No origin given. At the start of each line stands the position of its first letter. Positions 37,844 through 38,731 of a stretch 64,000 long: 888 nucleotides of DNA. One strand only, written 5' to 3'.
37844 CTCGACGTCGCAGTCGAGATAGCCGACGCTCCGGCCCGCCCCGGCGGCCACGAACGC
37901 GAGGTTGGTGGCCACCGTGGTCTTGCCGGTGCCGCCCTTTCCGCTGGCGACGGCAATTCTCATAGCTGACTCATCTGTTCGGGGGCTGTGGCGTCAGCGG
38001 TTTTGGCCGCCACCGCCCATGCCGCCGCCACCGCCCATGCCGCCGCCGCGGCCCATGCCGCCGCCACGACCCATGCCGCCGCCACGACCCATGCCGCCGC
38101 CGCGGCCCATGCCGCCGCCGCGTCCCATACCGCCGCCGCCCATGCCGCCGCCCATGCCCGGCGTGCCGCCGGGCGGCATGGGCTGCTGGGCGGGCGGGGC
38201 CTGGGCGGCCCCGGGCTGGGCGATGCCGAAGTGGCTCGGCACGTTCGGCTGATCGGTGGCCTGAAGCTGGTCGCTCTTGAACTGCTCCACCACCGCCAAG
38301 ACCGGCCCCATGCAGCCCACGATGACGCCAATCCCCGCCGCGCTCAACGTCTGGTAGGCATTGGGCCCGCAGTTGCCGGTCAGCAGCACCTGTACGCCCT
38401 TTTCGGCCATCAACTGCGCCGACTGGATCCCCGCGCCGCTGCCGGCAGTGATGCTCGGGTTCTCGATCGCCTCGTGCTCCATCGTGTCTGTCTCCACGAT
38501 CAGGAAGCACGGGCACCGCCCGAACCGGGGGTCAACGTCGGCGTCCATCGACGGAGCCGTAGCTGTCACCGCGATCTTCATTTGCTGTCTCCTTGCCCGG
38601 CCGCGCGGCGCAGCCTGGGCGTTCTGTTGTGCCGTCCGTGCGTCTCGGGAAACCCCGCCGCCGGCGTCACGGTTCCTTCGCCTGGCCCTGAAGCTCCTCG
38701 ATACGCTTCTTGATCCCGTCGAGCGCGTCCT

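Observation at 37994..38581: NifX-like protein carrying a C-terminal (GGGMGR)n Gly/Met-rich repeat tail encoded by an 18-nt DNA repeat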

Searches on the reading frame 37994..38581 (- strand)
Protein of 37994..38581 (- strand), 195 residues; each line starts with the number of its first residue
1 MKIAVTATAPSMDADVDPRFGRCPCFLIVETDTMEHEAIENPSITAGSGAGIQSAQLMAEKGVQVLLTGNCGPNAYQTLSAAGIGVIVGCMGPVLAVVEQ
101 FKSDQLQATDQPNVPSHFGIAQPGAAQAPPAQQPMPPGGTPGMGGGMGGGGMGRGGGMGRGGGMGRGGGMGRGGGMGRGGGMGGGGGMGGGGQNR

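Call 4: search_protein_families(library=pfam, proteins=[window:37994-38581:-], max_evalue=0.01)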
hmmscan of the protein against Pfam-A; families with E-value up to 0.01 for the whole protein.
window:37994-38581:- (195 aa): 1 family
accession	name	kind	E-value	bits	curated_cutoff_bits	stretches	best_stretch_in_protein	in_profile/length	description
PF02579.22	Nitro_FeMo-Co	-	1.6e-24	86.4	26.3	1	13-102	2-93/94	Dinitrogenase iron-molybdenum cofactor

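Call 6: find_homologous_proteins(query=window:37994-38581:-, max_evalue=0.00001)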
Query window:37994-38581:- (195 aa): 3666 proteins with E <= 0.00001 among 8000 candidates; the best 120 are listed.
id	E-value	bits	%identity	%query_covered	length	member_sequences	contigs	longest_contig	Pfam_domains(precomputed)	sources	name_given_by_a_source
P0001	1.3e-66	242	67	69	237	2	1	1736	PF17253.8,PF02579.23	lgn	-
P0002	2.8e-66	241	69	70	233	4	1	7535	PF17253.8,PF02579.23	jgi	-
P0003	2.9e-65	238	71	71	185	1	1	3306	PF02579.23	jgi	-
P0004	2.1e-64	235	69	70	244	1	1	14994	PF02579.23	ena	-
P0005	4.6e-64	234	67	72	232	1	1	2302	PF17253.8,PF02579.23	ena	-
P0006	1.6e-63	232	64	70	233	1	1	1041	PF17253.8,PF02579.23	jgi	-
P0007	2.2e-63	232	68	67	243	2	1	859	PF02579.23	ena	-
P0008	3.8e-63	231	67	67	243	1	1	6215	PF02579.23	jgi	-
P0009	1.0e-62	230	53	91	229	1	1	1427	PF17253.8,PF02579.23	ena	-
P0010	3.0e-62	228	71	64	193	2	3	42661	PF02579.23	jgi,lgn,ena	-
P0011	8.5e-62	227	61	95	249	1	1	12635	PF02579.23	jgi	jgi:predicted Fe-Mo cluster-binding NifX family protein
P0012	1.0e-61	226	66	67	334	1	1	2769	PF14697.12,PF17179.10,PF12837.13,PF13484.12,PF12838.13,PF12800.13,PF12797.13,PF00037.33,PF25160.2,PF13237.12,PF13187.12,PF02579.23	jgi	-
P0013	1.1e-61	226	62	84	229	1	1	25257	PF17253.8,PF02579.23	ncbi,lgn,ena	-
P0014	1.6e-61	226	62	96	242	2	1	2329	PF17253.8,PF02579.23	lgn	-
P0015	1.9e-61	225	66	69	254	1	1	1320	PF02579.23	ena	-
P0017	6.2e-61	224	72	62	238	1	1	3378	PF17253.8,PF02579.23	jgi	-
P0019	6.7e-61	224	61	89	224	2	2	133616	PF17253.8,PF02579.23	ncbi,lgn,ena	-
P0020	9.3e-61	223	69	67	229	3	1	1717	PF17253.8,PF02579.23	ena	-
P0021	1.0e-60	223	70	62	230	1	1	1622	PF17253.8,PF02579.23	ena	-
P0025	2.8e-60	222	65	70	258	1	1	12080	PF17253.8,PF02579.23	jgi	-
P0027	4.2e-60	221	70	62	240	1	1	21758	PF17253.8,PF02579.23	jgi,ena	-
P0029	5.4e-60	221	61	77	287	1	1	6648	PF14697.12,PF12837.13,PF13484.12,PF12838.13,PF17253.8,PF13534.12,PF12800.13,PF12797.13,PF00037.33,PF25160.2,PF13237.12,PF13183.12,PF13187.12,PF02579.23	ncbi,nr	ncbi:MAG: 4Fe-4S binding protein [Pirellulales bacterium]|nr:4Fe-4S binding protein [Pirellulales ba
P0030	5.5e-60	221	63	69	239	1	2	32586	PF17253.8,PF02579.23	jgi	jgi:predicted Fe-Mo cluster-binding NifX family protein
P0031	7.3e-60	220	63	69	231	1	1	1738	PF17253.8,PF02579.23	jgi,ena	-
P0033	9.3e-60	220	63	67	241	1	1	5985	PF17253.8,PF02579.23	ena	-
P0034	9.4e-60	220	69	67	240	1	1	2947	PF17253.8,PF02579.23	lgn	-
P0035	1.2e-59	220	74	62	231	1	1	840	PF17253.8,PF02579.23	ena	-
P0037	1.4e-59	219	67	67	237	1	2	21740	PF17253.8,PF02579.23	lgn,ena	-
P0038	1.4e-59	219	66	62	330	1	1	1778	PF14697.12,PF12837.13,PF12798.13,PF13484.12,PF12838.13,PF17253.8,PF12800.13,PF12797.13,PF00037.33,PF25160.2,PF13237.12,PF13187.12,PF02579.23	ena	-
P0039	1.8e-59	219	64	77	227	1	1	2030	PF17253.8,PF02579.23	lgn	-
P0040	1.8e-59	219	62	83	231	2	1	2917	PF17253.8,PF02579.23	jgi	-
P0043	2.3e-59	219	64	69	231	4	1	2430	PF17253.8,PF02579.23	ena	-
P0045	2.9e-59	218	59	89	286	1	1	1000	PF14697.12,PF12837.13,PF13484.12,PF12838.13,PF17253.8,PF12800.13,PF12797.13,PF00037.33,PF25160.2,PF13237.12,PF13187.12,PF02579.23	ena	-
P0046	3.2e-59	218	68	69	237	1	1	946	PF17253.8,PF02579.23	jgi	jgi:predicted Fe-Mo cluster-binding NifX family protein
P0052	5.3e-59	217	51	93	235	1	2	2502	PF17253.8,PF02579.23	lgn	-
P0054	7.0e-59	217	68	62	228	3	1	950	PF17253.8,PF02579.23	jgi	jgi:predicted Fe-Mo cluster-binding NifX family protein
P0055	7.1e-59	217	64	69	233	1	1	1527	PF17253.8,PF02579.23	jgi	jgi:predicted Fe-Mo cluster-binding NifX family protein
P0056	7.7e-59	217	60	80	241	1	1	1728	PF17253.8,PF02579.23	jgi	-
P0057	8.1e-59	217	65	71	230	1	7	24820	PF17253.8,PF02579.23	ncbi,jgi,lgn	-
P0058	8.2e-59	217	64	72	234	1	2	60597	PF17253.8,PF02579.23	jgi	-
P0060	8.7e-59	217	62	74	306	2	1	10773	PF14697.12,PF12797.13,PF12837.13,PF00037.33,PF12838.13,PF17253.8,PF13237.12,PF13187.12,PF02579.23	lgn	-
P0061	8.9e-59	217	69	61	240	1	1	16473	PF17253.8,PF02579.23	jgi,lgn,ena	-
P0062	9.7e-59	217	65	69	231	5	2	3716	PF17253.8,PF02579.23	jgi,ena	-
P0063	1.0e-58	217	66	72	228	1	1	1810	PF17253.8,PF02579.23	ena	-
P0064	1.1e-58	216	66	67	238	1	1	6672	PF17253.8,PF02579.23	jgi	jgi:predicted Fe-Mo cluster-binding NifX family protein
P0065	1.1e-58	216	67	69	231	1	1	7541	PF17253.8,PF02579.23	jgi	-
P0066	1.1e-58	216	65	70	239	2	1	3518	PF17253.8,PF02579.23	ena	-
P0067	1.2e-58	216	62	70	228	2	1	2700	PF17253.8,PF02579.23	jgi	jgi:predicted Fe-Mo cluster-binding NifX family protein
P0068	1.4e-58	216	64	77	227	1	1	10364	PF17253.8,PF02579.23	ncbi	-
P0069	1.8e-58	216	65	70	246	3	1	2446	PF17253.8,PF02579.23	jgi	jgi:predicted Fe-Mo cluster-binding NifX family protein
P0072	2.7e-58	215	60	71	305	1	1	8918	PF14697.12,PF12837.13,PF13484.12,PF12838.13,PF17253.8,PF12800.13,PF12797.13,PF00037.33,PF25160.2,PF13237.12,PF13187.12,PF02579.23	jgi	-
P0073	2.7e-58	215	66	72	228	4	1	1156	PF17253.8,PF02579.23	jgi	-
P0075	3.8e-58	215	64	70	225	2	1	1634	PF17253.8,PF02579.23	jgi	jgi:predicted Fe-Mo cluster-binding NifX family protein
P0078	4.4e-58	214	64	67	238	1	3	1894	PF17253.8,PF02579.23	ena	-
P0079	5.1e-58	214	62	83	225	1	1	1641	PF17253.8,PF02579.23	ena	-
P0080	6.9e-58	214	64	81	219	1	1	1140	PF17253.8,PF02579.23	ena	-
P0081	7.0e-58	214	67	66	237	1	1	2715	PF17253.8,PF02579.23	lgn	-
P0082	7.0e-58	214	71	61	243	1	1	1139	PF17253.8,PF02579.23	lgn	-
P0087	1.0e-57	213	59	89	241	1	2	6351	PF17253.8,PF02579.23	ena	-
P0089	1.1e-57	213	64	67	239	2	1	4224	PF17253.8,PF02579.23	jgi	-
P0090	1.2e-57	213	60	69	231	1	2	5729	PF17253.8,PF02579.23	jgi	jgi:predicted Fe-Mo cluster-binding NifX family protein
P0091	1.4e-57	213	60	70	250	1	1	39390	PF17253.8,PF02579.23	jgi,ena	-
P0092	1.4e-57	213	57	83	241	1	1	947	PF17253.8,PF02579.23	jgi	jgi:predicted Fe-Mo cluster-binding NifX family protein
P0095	1.6e-57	213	66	69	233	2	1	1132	PF17253.8,PF02579.23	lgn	-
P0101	2.3e-57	212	64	70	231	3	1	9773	PF17253.8,PF02579.23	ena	-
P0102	2.7e-57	212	62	69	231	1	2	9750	PF17253.8,PF02579.23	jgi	jgi:predicted Fe-Mo cluster-binding NifX family protein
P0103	2.8e-57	212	64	88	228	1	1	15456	PF17253.8,PF02579.23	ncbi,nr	ncbi:MAG: NifB/NifX family molybdenum-iron cluster-binding protein [Planctomycetota bacterium]|nr:Ni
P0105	3.4e-57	212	58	72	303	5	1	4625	PF14697.12,PF12797.13,PF12837.13,PF00037.33,PF13484.12,PF12838.13,PF17253.8,PF13237.12,PF13187.12,PF02579.23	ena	-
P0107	4.3e-57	211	67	62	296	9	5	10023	PF14697.12,PF17179.10,PF12837.13,PF12798.13,PF13484.12,PF12838.13,PF17253.8,PF13534.12,PF12800.13,PF12797.13,PF00037.33,PF25160.2,PF13237.12,PF13183.12,PF13187.12,PF02579.23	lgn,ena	-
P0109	5.3e-57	211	64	72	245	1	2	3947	PF17253.8,PF02579.23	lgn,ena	-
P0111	5.6e-57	211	66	68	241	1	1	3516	PF17253.8,PF02579.23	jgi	-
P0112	6.2e-57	211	62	69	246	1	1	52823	PF17253.8,PF02579.23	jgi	jgi:predicted Fe-Mo cluster-binding NifX family protein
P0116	6.9e-57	211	68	68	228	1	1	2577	PF17253.8,PF02579.23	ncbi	-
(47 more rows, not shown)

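Call 9: find_encoding_contigs(protein=window:37994-38581:-, flank=6000, max_places=4)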
Protein window:37994-38581:- (195 aa): 2 contigs read that carry it; 2 places shown.
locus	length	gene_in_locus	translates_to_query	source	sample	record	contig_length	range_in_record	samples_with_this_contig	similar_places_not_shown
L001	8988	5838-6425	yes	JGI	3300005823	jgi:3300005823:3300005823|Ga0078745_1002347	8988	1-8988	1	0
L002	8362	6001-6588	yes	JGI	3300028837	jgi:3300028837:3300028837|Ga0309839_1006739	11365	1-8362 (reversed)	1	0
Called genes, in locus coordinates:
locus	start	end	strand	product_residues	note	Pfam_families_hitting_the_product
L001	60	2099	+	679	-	PF00672:HAMP, PF00989:PAS, PF08448:PAS_4, PF13188:PAS_8 (faint), PF13426:PAS_9, PF08447:PAS_3 (weak), PF00512:HisKA, PF02518:HATPase_c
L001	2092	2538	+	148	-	PF00072:Response_reg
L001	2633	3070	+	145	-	PF00072:Response_reg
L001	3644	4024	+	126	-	PF02001:DUF134, PF13384:HTH_23 (faint)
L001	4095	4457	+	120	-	PF02579:Nitro_FeMo-Co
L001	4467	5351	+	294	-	PF01937:ARMT1-like_dom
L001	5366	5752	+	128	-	PF17253:DUF5320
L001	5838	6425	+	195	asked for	-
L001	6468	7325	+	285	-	PF00142:Fer4_NifH (faint), PF01656:CbiA, PF10609:ParA, PF13614:AAA_31 (weak), PF12837:Fer4_6 (faint), PF14697:Fer4_21 (weak), PF00037:Fer4 (weak)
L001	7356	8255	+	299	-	PF01656:CbiA, PF12838:Fer4_7, PF13237:Fer4_10 (faint), PF00037:Fer4 (faint), PF13187:Fer4_9 (faint)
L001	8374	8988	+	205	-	?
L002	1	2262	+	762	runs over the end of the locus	PF00672:HAMP, PF00989:PAS, PF08448:PAS_4, PF13188:PAS_8 (faint), PF13426:PAS_9, PF08447:PAS_3 (weak), PF00512:HisKA, PF02518:HATPase_c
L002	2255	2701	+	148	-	PF00072:Response_reg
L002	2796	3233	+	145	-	PF00072:Response_reg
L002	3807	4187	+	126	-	PF02001:DUF134, PF13384:HTH_23 (faint)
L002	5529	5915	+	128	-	PF17253:DUF5320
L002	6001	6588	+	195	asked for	-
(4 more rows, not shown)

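Call 31: search_protein_families(library=ncbifam, proteins=[window:37994-38581:-], max_evalue=0.001)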
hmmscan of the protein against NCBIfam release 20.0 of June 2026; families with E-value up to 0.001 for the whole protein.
window:37994-38581:- (195 aa): 1 family
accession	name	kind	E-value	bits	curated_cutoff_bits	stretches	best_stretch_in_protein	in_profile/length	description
NF041136.1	MrpORP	equivalog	7.3e-08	32.1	450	1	8-104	268-363/365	iron-sulfur cluster carrier protein MrpORP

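Call 36: search_protein_families(library=pfam, proteins=[window:37994-38581:-, P0001, P0013, P0019, P0011, P0003, P0029], max_evalue=10)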
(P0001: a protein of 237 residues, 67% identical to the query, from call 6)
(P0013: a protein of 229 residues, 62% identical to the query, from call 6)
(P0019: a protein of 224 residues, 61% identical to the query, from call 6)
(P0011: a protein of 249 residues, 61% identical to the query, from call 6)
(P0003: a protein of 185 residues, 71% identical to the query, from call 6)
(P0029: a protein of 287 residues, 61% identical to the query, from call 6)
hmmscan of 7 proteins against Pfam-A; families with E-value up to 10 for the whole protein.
window:37994-38581:- (195 aa): 2 families
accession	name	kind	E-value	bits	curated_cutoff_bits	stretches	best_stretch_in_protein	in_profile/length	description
PF02579.22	Nitro_FeMo-Co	-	1.6e-24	86.4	26.3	1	13-102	2-93/94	Dinitrogenase iron-molybdenum cofactor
PF01784.24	DUF34_NIF3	-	0.24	11.4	23.4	1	42-87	173-216/256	Duf34/NIF3 (NGG1p interacting factor 3)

P0001 (237 aa): 4 families
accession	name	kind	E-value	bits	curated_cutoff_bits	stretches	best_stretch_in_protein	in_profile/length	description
PF02579.22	Nitro_FeMo-Co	-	2.6e-23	82.6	26.3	1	13-102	2-93/94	Dinitrogenase iron-molybdenum cofactor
PF17253.7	DUF5320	-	1.9e-09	39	27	1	139-233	7-99/99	Family of unknown function (DUF5320)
PF22807.2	TrAA12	-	0.17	10.6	30.9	1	133-188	379-434/463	TrAA12-like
PF16208.10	Keratin_2_head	-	8.7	6.9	28.2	1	140-191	77-134/161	Keratin type II head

P0013 (229 aa): 7 families
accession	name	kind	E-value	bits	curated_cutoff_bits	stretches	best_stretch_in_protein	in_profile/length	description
PF02579.22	Nitro_FeMo-Co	-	7.7e-25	87.5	26.3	1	13-102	2-93/94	Dinitrogenase iron-molybdenum cofactor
PF17253.7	DUF5320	-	1.8e-09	39.1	27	1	136-223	14-99/99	Family of unknown function (DUF5320)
PF15458.11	NTR2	-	0.0012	19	27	1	180-228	178-223/230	Nineteen complex-related protein 2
PF22807.2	TrAA12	-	0.21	10.3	30.9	1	132-176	378-422/463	TrAA12-like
PF21037.2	CCDC138_cc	-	0.61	10.6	27.1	1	199-227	10-38/59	Coiled-coil-domain-containing protein 138, coiled-coil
PF10779.14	XhlA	-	1.1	9.9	34.7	1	197-225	18-46/67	Haemolysin XhlA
PF13865.11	FoP_duplication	-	4.3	8.5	24.6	1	143-201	6-54/81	C-terminal duplication domain of Friend of PRMT1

P0019 (224 aa): 4 families
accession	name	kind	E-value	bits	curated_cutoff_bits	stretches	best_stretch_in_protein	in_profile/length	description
PF02579.22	Nitro_FeMo-Co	-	2.2e-23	82.8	26.3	1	13-102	2-93/94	Dinitrogenase iron-molybdenum cofactor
PF17253.7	DUF5320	-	5.2e-10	40.8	27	1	130-220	9-99/99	Family of unknown function (DUF5320)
PF11180.13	DUF2968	-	0.017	15.2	27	1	191-223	145-177/180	Protein of unknown function (DUF2968)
PF22807.2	TrAA12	-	2.6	6.7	30.9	1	137-174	384-421/463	TrAA12-like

P0011 (249 aa): 3 families
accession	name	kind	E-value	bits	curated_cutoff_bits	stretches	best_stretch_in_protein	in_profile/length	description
PF02579.22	Nitro_FeMo-Co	-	5e-25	88.1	26.3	1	13-102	2-93/94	Dinitrogenase iron-molybdenum cofactor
PF17253.7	DUF5320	-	0.021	16.4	27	1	142-245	8-99/99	Family of unknown function (DUF5320)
PF04587.20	ADP_PFK_GK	-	0.1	11.7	27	1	38-86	80-124/430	ADP-specific Phosphofructokinase/Glucokinase conserved region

P0003 (185 aa): 2 families
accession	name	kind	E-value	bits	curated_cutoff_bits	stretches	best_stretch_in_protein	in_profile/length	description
PF02579.22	Nitro_FeMo-Co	-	2.6e-23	82.6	26.3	1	14-102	3-93/94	Dinitrogenase iron-molybdenum cofactor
PF22807.2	TrAA12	-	2.5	6.7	30.9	1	141-177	388-423/463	TrAA12-like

P0029 (287 aa): 22 families
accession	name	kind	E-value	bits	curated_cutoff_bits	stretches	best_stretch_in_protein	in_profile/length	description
PF02579.22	Nitro_FeMo-Co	-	4.9e-23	81.7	26.3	1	13-102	2-93/94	Dinitrogenase iron-molybdenum cofactor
PF00037.32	Fer4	-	8.1e-14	51.2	21.1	2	233-255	2-24/24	4Fe-4S binding domain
PF14697.11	Fer4_21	-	8.2e-11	42.3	35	2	232-284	1-59/59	4Fe-4S dicluster domain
PF12838.12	Fer4_7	-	4.1e-10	40.4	27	2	238-281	1-52/52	4Fe-4S dicluster domain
PF12837.12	Fer4_6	-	7.3e-10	38.8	25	2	231-254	1-24/24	4Fe-4S binding domain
PF13187.11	Fer4_9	-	1.5e-09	38.1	27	2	238-282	1-52/52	4Fe-4S dicluster domain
PF12797.12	Fer4_2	-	1.6e-09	37.5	24.5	2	230-250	1-21/22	4Fe-4S binding domain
PF25160.1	LdpA_Fe-S-bd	-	3.1e-08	33.7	27.6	2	233-257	22-46/49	LdpA Fe-S cluster-binding domain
PF13237.11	Fer4_10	-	3.3e-08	33.8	25.5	1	234-278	4-53/53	4Fe-4S dicluster domain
PF13534.11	Fer4_17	-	2.7e-07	31.5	22.2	2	234-252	41-59/61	4Fe-4S dicluster domain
PF13484.11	Fer4_16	-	4.7e-07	30.9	30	2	266-285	1-20/66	4Fe-4S double cluster binding domain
PF13183.11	Fer4_8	-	1.6e-06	29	27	2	232-251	47-66/68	4Fe-4S dicluster domain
PF12800.12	Fer4_4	-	2e-06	28.1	24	2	265-279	2-16/17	4Fe-4S binding domain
PF17253.7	DUF5320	-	1.8e-05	26.2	27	1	145-217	14-80/99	Family of unknown function (DUF5320)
PF13746.11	Fer4_18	-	0.00014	22.4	27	1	233-279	55-97/114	4Fe-4S dicluster domain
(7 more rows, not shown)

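Call 42: predict_structure(alignment_id=A2)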
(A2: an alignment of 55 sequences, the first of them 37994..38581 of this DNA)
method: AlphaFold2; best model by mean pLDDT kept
length: 195 residues; sequences in the alignment: 55
mean_pLDDT: 78.0   pTM: 0.61
mean pLDDT of the five models: 78.0, 77.7, 77.5, 77.1, 76.5
residues with pLDDT >= 90: 112; 70-90: 4; 50-70: 27; < 50: 52
segments of 3 or more residues with pLDDT < 50: 122-125, 143-158, 160-177, 180-191
pLDDT, mean of each block of 10 residues (from residue 1): 98 98 98 98 93 98 98 97 98 98 97 75 54 61 46 47 46 49 47 50
secondary structure, 60 per line:
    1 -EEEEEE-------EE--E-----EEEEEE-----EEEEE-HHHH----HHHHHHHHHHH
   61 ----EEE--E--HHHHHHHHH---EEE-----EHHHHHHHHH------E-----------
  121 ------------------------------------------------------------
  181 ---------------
elements in order: E2-7 E25-30 E36-40 H42-45 H50-60 E65-67 H73-81 E85-87 H94-102

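Call 44: fold_search(model_id=the predicted structure, library=pdb)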
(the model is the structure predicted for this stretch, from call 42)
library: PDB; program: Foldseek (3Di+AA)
matches with E <= 10: 951; with E <= 0.001: 13
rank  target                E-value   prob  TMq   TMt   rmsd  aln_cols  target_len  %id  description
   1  2wfb                  2.3e-12  1.00  0.57  0.92   0.8       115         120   44  High resolution structure of the apo form of the orange protein (ORP) from Desulfovibrio gigas (released 2010-05-26)
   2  1rdu_MODEL_1_A        2.9e-09  1.00  0.51  0.82   2.8       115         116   30  NMR STRUCTURE OF A PUTATIVE NIFB PROTEIN FROM THERMOTOGA (TM1290), WHICH BELONGS TO THE DUF35 FAMILY (released 2004-07-06)
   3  2yx6_D                1.6e-08  1.00  0.48  0.82   3.0       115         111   23  Crystal structure of PH0822 (released 2007-10-30)
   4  1t3v_MODEL_1_A        4.2e-08  1.00  0.52  0.80   3.7       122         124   27  The NMR solution structure of TM1816 (released 2004-12-14)
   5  1o13                  1.0e-07  1.00  0.50  0.88   1.7       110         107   29  Crystal structure of a putative dinitrogenase iron-molybdenum cofactor (tm1816) from thermotoga maritima at 1.83 A resol (released 2002-12-18)
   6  2yx6_C                1.4e-07  1.00  0.49  0.82   3.1       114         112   24  Crystal structure of PH0822 (released 2007-10-30)
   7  2yx6_A                3.2e-07  1.00  0.48  0.83   3.0       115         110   23  Crystal structure of PH0822 (released 2007-10-30)
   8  2re2_A                4.4e-07  1.00  0.51  0.81   2.3       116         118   21  CRYSTAL STRUCTURE OF A PUTATIVE IRON-MOLYBDENUM COFACTOR (FEMO-CO) DINITROGENASE (TA1041M) FROM THERMOPLASMA ACIDOPHIL (released 2007-10-09)
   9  2re2_B                8.2e-07  1.00  0.52  0.82   2.0       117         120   19  CRYSTAL STRUCTURE OF A PUTATIVE IRON-MOLYBDENUM COFACTOR (FEMO-CO) DINITROGENASE (TA1041M) FROM THERMOPLASMA ACIDOPHIL (released 2007-10-09)
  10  2yx6_B                8.2e-07  1.00  0.47  0.81   3.2       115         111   22  Crystal structure of PH0822 (released 2007-10-30)
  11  1eo1_MODEL_1_A        1.1e-06  1.00  0.50  0.75   5.0       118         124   33  Solution structure of hypothetical protein MTH1175 from Methanobacterium thermoautotrophicum (released 2000-12-20)
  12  2qtd                  1.3e-04  1.00  0.45  0.79   2.8       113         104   18  Crystal structure of a putative dinitrogenase (mj0327) from methanocaldococcus jannaschii dsm at 1.70 A resolution (released 2007-08-21)
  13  9ian_F                4.2e-04  1.00  0.44  0.59   2.8       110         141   21  Nitrogenase maturase NifEN in complex with the cofactor chaperone NifX (released 2026-03-04)
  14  1p90                  1.2e-03  1.00  0.42  0.64   2.8       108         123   16  The Three-dimensional Structure of the Core Domain of NafY from Azotobacter vinelandii determined at 1.8 resolution (released 2003-08-19)
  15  9qeq_M                1.4e-02  0.95  0.27  0.07   6.7       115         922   12  Structure of the transcribing Pol II-DSIF-SPT6-U1 snRNP complex (released 2025-07-09)
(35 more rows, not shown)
